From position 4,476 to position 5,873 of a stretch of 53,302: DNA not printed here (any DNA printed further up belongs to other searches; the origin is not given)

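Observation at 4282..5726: Coupled MazG-like pyrophosphohydrolase and EVE/PUA-like reader fused to a PD-(D/E)xK nuclease: candidate two-layer defence against base-modified DNA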

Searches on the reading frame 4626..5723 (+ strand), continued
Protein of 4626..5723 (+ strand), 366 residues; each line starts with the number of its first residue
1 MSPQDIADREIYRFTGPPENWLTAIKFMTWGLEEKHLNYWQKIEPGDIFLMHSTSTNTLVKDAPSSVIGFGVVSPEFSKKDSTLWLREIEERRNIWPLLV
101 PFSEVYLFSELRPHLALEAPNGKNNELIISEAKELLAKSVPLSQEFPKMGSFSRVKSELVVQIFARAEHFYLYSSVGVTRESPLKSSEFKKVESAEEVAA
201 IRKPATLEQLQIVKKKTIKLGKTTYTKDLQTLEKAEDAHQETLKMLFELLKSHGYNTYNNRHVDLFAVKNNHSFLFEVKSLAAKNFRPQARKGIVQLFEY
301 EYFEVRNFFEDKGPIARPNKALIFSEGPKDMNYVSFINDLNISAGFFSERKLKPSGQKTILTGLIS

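Call 38: find_encoding_contigs(protein=P0002, flank=10000, max_places=3)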
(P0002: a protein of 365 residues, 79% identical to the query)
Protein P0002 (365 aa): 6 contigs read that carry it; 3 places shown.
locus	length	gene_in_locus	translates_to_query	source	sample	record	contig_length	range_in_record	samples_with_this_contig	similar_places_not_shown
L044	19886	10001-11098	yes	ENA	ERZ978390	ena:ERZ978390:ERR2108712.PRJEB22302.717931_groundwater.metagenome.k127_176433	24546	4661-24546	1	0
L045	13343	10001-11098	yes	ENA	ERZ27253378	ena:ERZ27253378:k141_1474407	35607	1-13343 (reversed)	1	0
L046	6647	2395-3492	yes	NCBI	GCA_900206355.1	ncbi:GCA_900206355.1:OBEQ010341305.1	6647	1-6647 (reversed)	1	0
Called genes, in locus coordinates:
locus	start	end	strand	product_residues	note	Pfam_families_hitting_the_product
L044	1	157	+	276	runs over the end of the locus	PF00528:BPD_transp_1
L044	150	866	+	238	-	PF03193:RsgA_GTPase (faint), PF09818:ABC_ATPase (faint), PF00005:ABC_tran, PF13304:AAA_21 (faint)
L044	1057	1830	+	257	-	PF06966:DUF1295, PF02544:Steroid_dh (weak)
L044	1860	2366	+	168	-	PF09900:DUF2127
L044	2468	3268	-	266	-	PF02557:VanY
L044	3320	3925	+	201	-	PF07884:VKOR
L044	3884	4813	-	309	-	PF14378:PAP2_3, PF01569:PAP2 (weak)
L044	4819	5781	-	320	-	-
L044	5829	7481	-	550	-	PF01565:FAD_binding_4, PF02913:FAD-oxidase_C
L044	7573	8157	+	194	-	-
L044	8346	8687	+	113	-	-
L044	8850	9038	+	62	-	-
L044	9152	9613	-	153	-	PF03479:PCC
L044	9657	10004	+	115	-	PF03819:MazG (weak), PF12643:MazG-like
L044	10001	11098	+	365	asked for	-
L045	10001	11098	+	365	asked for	-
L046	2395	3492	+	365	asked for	-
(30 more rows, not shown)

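Call 39: find_encoding_contigs(protein=P0008, flank=10000, max_places=2)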
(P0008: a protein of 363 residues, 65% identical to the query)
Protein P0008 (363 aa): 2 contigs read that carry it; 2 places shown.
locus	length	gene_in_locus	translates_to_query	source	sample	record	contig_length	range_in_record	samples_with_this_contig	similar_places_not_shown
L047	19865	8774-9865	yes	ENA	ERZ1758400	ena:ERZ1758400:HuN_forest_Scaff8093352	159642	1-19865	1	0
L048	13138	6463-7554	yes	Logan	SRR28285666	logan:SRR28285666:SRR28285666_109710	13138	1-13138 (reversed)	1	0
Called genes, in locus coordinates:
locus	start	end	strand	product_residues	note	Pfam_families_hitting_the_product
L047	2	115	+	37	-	?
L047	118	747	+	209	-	PF07650:KH_2, PF00189:Ribosomal_S3_C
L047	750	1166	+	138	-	PF00252:Ribosomal_L16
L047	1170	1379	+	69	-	PF00831:Ribosomal_L29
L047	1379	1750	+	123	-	PF00366:Ribosomal_S17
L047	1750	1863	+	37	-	-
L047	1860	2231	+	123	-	PF00238:Ribosomal_L14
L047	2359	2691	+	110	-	PF00467:KOW, PF17136:ribosomal_L24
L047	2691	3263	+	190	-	PF00281:Ribosomal_L5, PF00673:Ribosomal_L5_C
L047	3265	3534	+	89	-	PF00253:Ribosomal_S14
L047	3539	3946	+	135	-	PF00410:Ribosomal_S8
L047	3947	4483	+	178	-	PF00347:Ribosomal_L6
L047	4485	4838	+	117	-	PF00861:Ribosomal_L18p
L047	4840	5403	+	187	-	PF00333:Ribosomal_S5, PF03719:Ribosomal_S5_C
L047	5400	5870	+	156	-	PF00828:Ribosomal_L27A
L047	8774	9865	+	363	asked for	-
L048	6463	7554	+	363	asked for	-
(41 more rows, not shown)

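Call 40: find_related_loci(query=A1, collection=viral_contigs, flank=6000)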
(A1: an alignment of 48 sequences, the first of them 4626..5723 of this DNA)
Query A1 (366 aa) in viral_contigs; peptide patterns used: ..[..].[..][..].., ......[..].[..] (x = any residue, [..] = any of these).
52 stretches matched a pattern, but none encodes a relative of the query by tblastn (E <= 1e-3).

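Call 41: search_protein_families(library=pfam, alignment_id=A1, max_evalue=1)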
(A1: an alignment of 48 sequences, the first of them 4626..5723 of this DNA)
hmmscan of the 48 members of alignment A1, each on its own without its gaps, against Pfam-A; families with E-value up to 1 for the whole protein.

A. member 1, window:4626-5723:+ (366 aa): 2 families
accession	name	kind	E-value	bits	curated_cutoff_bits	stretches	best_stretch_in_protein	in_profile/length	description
PF01870.24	Hjc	-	0.11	12.9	21.1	1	249-284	17-52/93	Archaeal holliday junction resolvase (hjc)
PF08011.17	PDDEXK_9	-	0.46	10.9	25.5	1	252-304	17-79/105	PD-(D/E)XK nuclease superfamily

B. families by the number of members that match (of 48 scanned): 23 families
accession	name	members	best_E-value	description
PF01870.24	Hjc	30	0.0064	Archaeal holliday junction resolvase (hjc)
PF08011.17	PDDEXK_9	17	0.0088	PD-(D/E)XK nuclease superfamily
PF00635.32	Motile_Sperm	7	0.025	MSP (Major sperm protein) domain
PF00135.34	COesterase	4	0.057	Carboxylesterase family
PF13222.11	DUF4030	3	0.0064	Protein of unknown function (DUF4030)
PF03749.19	SfsA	3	0.12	Sugar fermentation stimulation protein RE domain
PF01878.24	EVE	2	0.015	EVE domain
PF01524.22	Gemini_V2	2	0.038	Geminivirus V2 protein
PF17817.7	PDZ_5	2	0.049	PDZ domain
PF22384.1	PBP2_Ca3427_like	2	0.32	Ca3427-like PBP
PF09921.14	DUF2153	1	0.0031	Uncharacterized protein conserved in archaea (DUF2153)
PF02027.23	RolB_RolC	1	0.0085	RolB/RolC glucosidase family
PF01397.27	Terpene_synth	1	0.019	Terpene synthase, N-terminal domain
PF11867.13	T1RH-like_C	1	0.027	Type I restriction enzyme HindI endonuclease subunit-like, C-terminal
PF00466.25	Ribosomal_L10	1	0.037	Ribosomal protein L10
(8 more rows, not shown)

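Call 64: search_dna_similar(query=window:4626-5723:+, collection=plasmids, mode=protein, max_evalue=0.001, max_rows=10)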
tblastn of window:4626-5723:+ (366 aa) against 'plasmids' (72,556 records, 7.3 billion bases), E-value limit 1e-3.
Records with a match: 10; places in all: 10; records where one place covers at least 80% of the query: 1.
Best place of each record, by identity: <60% 10.
By first word of the organism name: Natribaculum 3; Halosegnis 1; Halorubrum 1; Natrarchaeobaculum 1; Halorussus 1; Tolypothrix 1; Natronorubrum 1; Haloplanus 1.
By predicted mobility (MOB-suite, as given by PLSDB): non-mobilizable 9; mobilizable 1.
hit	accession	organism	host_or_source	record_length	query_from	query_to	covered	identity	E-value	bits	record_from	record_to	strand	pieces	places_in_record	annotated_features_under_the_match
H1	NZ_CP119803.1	Halosegnis marinus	cell culture,coastal saline-alkali land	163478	13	313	82%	24.5%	2e-15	86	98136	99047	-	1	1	hypothetical protein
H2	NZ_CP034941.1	Halorubrum ezzemoulense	Cell Culture,Hypersaline Lake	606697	7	166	44%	24.0%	4e-8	63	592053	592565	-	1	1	AAA family ATPase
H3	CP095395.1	Natribaculum longum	cell culture,saline soil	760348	11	111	28%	34.0%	3e-6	57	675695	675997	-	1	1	none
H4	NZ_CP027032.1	Natrarchaeobaculum sulfurireducens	Shar-Burdiin hypersaline soda lake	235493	11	111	28%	34.0%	7e-6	56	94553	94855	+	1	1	AAA family ATPase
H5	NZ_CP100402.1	Halorussus aquaticus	cell culture,saline soil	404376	11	111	28%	34.0%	1e-11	74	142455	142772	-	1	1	AAA family ATPase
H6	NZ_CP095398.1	Natribaculum luteum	cell culture,brine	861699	11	111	28%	33.0%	3e-6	57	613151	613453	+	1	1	AAA family ATPase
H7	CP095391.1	Natribaculum breve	cell culture,saline soil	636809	11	111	28%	33.0%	3e-6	57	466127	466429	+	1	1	none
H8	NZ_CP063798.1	Tolypothrix sp. PCC 7712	Soil sample,soil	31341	239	349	30%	29.8%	3e-4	50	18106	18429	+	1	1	hypothetical protein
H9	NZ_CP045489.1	Natronorubrum aibiense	single cell,Xinjiang Aibi Salt Lake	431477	11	107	27%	33.3%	8e-5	52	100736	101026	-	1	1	AAA family ATPase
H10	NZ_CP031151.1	Haloplanus rubicundus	solar salt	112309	11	106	26%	27.6%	8e-5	52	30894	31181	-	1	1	MoxR family ATPase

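Call 65: search_dna_similar(query=window:4626-5723:+, collection=phages, mode=protein, max_evalue=0.001, max_rows=10)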
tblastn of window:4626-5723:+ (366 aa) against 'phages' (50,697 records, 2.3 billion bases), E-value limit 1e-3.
No match.

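Call 66: get_annotated_region(hit=H5, flank=5000)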
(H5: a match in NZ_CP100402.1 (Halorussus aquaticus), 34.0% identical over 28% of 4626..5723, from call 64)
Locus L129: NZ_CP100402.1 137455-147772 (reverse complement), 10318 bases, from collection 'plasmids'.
description: Halorussus aquaticus strain XZYJ18 plasmid unnamed3, complete sequence
organism: Halorussus aquaticus (NCBI taxid 2953748)
taxonomy: Archaea; Euryarchaeota; Halobacteria; Halobacteriales; Haladaptataceae; Halorussus; Halorussus aquaticus
host: -; source: cell culture,saline soil; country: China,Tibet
typing (MOB-suite, as given by PLSDB): non-mobilizable
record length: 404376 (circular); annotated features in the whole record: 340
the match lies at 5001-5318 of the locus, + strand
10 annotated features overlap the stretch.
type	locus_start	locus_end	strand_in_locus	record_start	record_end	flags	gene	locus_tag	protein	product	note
CDS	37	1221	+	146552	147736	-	-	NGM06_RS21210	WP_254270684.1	aminotransferase class I/II-fold pyridoxal phosphate-dependent enzyme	-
CDS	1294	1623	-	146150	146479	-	-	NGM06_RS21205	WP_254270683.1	hypothetical protein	-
CDS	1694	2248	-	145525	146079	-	-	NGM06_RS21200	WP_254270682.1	hypothetical protein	-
CDS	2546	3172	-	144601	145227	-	-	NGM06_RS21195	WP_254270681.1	hypothetical protein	-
CDS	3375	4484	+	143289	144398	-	-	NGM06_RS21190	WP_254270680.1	DUF3578 domain-containing protein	-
CDS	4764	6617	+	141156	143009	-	-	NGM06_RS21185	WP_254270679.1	AAA family ATPase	-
CDS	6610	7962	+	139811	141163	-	-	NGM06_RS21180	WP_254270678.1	hypothetical protein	-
CDS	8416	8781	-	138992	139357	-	-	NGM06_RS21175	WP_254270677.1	hypothetical protein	-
CDS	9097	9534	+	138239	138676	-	-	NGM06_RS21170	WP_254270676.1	hypothetical protein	-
CDS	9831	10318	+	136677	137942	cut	-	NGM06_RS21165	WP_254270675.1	hypothetical protein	-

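Call 67: get_annotated_region(hit=H1, flank=5000)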
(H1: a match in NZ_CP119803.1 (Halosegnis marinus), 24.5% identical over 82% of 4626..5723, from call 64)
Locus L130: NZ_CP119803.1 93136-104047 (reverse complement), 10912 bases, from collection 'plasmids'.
description: Halosegnis marinus strain DT85 plasmid unnamed, complete sequence
organism: Halosegnis marinus (NCBI taxid 3034023)
taxonomy: Archaea; Euryarchaeota; Halobacteria; Halobacteriales; Haloarculaceae; Halosegnis; Halosegnis marinus
host: -; source: cell culture,coastal saline-alkali land; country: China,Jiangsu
typing (MOB-suite, as given by PLSDB): non-mobilizable
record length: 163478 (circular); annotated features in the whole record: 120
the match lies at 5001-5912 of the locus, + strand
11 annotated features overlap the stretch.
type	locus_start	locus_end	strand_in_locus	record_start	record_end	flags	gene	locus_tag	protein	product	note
CDS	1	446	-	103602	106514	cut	-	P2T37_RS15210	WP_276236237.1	ATP-dependent DNA helicase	-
CDS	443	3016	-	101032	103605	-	-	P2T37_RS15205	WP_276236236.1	PD-(D/E)XK nuclease family protein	-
CDS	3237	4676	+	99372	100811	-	xseA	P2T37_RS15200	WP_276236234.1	exodeoxyribonuclease VII large subunit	GO:0006308 - DNA catabolic process [Evidence IEA]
CDS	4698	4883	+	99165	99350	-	-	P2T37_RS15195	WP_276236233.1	exodeoxyribonuclease VII small subunit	-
CDS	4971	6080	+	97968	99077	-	-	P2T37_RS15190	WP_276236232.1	hypothetical protein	-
CDS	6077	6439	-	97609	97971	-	-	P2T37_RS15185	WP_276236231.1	nucleotide pyrophosphohydrolase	-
CDS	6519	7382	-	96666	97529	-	-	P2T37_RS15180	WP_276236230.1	hypothetical protein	-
CDS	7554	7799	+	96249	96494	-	-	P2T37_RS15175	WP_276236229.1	hypothetical protein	-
CDS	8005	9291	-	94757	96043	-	-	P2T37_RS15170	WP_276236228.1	PD-(D/E)XK nuclease family protein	-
CDS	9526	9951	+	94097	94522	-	-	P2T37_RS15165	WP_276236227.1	DUF6884 domain-containing protein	-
CDS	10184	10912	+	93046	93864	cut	cas6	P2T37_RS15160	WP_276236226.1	CRISPR-associated endoribonuclease Cas6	GO:0043571 - maintenance of CRISPR repeat elements [Evidence IEA]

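Call 68: search_protein_families(library=pfam, proteins=[L130:4971-6077:+, L130:6080-6439:-, L129:4764-6614:+, L129:6610-7959:+, L129:3375-4481:+], max_evalue=0.1)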
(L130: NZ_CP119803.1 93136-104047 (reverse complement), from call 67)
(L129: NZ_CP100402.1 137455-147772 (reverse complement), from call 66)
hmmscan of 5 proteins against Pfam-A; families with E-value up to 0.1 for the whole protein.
L130:4971-6077:+ (369 aa): 0 families

L130:6080-6439:- (120 aa): 3 families
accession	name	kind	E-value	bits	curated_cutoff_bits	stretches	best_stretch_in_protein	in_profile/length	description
PF12643.12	MazG-like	-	1.6e-11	44.7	27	1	33-103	2-70/85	MazG-like family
PF03819.22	MazG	-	0.0037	18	22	1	26-95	2-62/74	MazG nucleotide pyrophosphohydrolase domain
PF01503.22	PRA-PH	-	0.054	14.3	21.3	1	29-97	29-83/86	Phosphoribosyl-ATP pyrophosphohydrolase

L129:4764-6614:+ (617 aa): 27 families (the best 25 are shown)
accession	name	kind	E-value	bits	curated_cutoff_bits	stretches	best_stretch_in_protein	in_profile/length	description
PF07728.20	AAA_5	-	1.3e-14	54.9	22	1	304-475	1-139/139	AAA domain (dynein-related subfamily)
PF00004.35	AAA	-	5.2e-05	24.1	21.2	1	305-340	1-35/131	ATPase family associated with various cellular activities (AAA)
PF13245.12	AAA_19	-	6.1e-05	23.7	25.1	1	303-410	12-112/134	AAA domain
PF13191.12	AAA_16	-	0.00012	23.1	32.6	1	302-332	24-52/167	AAA ATPase domain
PF20720.3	nSTAND3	-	0.00012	22.2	27.2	1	298-332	13-48/155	Novel STAND NTPase 3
PF13401.12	AAA_22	-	0.00022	22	27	1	303-349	6-50/130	AAA domain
PF07726.17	AAA_3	-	0.00043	20.6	27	0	304-374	1-61/131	ATPase family associated with various cellular activities (AAA)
PF03266.21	NTPase_1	-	0.00063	20.1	23.9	1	304-329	1-26/168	NTPase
PF01078.27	Mg_chelatase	-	0.0013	18.7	20.3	1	302-328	22-48/207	Magnesium chelatase, subunit ChlI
PF13238.12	AAA_18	-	0.0017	19.2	29.4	1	305-326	1-22/128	AAA domain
PF20030.5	bpMoxR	-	0.0023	17.4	27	1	289-327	18-56/205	MoxR domain in the MoxR-vWA-beta-propeller ternary systems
PF07088.17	GvpD_P-loop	-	0.003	17.9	24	1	300-343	8-51/189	GvpD gas vesicle protein, P-loop domain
PF05496.18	RuvB_N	-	0.0051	17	27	1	303-329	34-60/159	Holliday junction DNA helicase RuvB P-loop domain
PF13521.12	AAA_28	-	0.0053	17.4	27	1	305-328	2-29/164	AAA domain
PF13207.12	AAA_17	-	0.0067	17.2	27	1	308-340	1-31/136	AAA domain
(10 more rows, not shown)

L129:6610-7959:+ (450 aa): 1 family
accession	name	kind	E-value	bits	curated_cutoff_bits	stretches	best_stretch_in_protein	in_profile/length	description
PF09823.15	DUF2357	-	0.017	14.8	23.3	1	4-170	43-211/251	Domain of unknown function (DUF2357)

L129:3375-4481:+ (369 aa): 2 families
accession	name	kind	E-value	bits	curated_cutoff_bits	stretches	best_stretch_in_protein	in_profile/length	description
PF12102.13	MrcB_N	-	4.6e-44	150.7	25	1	15-192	2-182/183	MrcB-like, N-terminal domain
PF09662.15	Phenyl_P_gamma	-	0.031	14.9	25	1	167-193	9-35/83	Phenylphosphate carboxylase gamma subunit (Phenyl_P_gamma)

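Call 71: search_protein_representatives(alignment_id=A1)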
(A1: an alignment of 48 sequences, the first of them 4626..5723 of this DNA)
Query: 48 sequences, 366 profile positions. Proteins with E-value up to 0.001 (for the whole library): 965; up to 1e-10: 228; up to 1e-30: 41. The best 150 are listed.
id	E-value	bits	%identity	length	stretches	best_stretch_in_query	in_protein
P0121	2.1e-158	543.8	-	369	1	8-365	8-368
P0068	1.7e-148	511.2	-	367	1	4-366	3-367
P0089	3.5e-146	503.5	-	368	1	3-366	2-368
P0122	3.3e-127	441.1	-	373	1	3-359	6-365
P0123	4.9e-124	430.7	-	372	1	2-365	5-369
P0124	3.5e-108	378.5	-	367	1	1-365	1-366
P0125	2.3e-98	346.2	-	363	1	1-362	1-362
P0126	6.7e-97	341.4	-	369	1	1-366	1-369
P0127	3.1e-93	329.3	-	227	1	141-365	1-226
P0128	2.1e-91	323.3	-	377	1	5-365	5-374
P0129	7.7e-88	311.6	-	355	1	4-345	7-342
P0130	1.4e-85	304.1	-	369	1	1-352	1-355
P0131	1.8e-75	270.8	-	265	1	2-258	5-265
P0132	1.3e-71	258.2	-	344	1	179-366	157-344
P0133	2.8e-64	234.1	-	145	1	4-146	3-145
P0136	2.9e-59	217.5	-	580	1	3-356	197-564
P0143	3.7e-44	167.8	-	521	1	4-330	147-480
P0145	1.8e-41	159.0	-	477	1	5-348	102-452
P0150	1.9e-36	142.5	-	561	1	7-354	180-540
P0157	2.4e-32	129.0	-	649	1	12-172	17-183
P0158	4.2e-32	128.2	-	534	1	9-341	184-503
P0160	4.7e-30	121.4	-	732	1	10-160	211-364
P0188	1.0e-21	94.0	-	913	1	5-145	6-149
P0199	1.7e-19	86.7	-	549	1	213-304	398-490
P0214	1.8e-17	80.0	-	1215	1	10-147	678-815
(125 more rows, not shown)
